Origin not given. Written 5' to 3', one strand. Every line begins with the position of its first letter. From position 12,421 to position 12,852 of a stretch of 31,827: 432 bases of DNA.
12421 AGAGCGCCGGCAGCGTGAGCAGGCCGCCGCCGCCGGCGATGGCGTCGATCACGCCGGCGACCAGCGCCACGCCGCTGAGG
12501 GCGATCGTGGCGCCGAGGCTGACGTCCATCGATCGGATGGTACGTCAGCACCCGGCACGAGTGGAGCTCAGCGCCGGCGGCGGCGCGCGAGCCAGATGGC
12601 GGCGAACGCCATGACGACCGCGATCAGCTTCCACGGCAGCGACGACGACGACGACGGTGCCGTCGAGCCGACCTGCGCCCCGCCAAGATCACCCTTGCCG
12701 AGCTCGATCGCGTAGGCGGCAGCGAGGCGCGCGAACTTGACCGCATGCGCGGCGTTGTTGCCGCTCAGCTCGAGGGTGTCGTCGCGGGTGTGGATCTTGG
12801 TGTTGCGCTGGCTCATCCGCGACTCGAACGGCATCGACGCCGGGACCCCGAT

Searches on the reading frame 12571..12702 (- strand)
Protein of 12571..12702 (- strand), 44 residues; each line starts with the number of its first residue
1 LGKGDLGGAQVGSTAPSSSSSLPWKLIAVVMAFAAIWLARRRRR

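Call 3: search_protein_families(library=ncbifam, proteins=[window:12571-12702:-], max_evalue=10)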
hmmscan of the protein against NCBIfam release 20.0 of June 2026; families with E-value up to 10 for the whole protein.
seq(44 aa): 6 families
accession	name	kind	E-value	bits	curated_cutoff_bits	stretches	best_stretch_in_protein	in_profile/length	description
TIGR03901.2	MYXO-CTERM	domain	0.0008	19.7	20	1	13-44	7-34/34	MYXO-CTERM sorting domain-containing protein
NF058571.1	GVDTG_CTERM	domain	0.0046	17.2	29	1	11-42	10-44/44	GVDTG sorting domain-containing protein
NF050122.1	bc1_QcrC_actin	exception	0.01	15.2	200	1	5-41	216-252/253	cytochrome bc1 complex diheme cytochrome c subunit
NF038356.1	actino_DLW39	hypoth_equivalog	0.08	12.8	24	1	25-44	2-21/38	DLW-39 family protein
TIGR01167.1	LPXTG_anchor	domain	0.13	13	15.9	1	18-44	9-33/34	LPXTG cell wall anchor domain-containing protein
TIGR03382.1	GC_trans_RRR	domain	9.6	7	15.85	0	23-43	7-27/27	MYXO-CTERM sorting domain-containing protein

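Call 4: search_protein_families(library=pfam, proteins=[window:12571-12702:-], max_evalue=10)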
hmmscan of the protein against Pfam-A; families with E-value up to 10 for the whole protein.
seq(44 aa): 3 families
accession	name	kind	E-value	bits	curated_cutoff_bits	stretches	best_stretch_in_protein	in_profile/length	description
PF03707.21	MHYT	-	0.019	15.3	21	1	26-44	33-51/59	Bacterial signalling protein N terminal repeat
PF22812.1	CR_prot_dom_plant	-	0.17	12.8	34.1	1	13-35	23-45/71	Plant cysteine-rich protein domain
PF02402.22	Lysis_col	-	1.7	9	27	1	10-22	31-43/49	Lysis protein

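Call 25: find_homologous_proteins(query=A2, max_evalue=10)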
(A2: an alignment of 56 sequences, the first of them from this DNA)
Query A2 (56 sequences) (41 aa, profile of the alignment): 1 proteins with E <= 10 among 8000 candidates.
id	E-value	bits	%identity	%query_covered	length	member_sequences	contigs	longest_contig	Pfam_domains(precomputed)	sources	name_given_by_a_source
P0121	5.4e+0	25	-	-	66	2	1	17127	-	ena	-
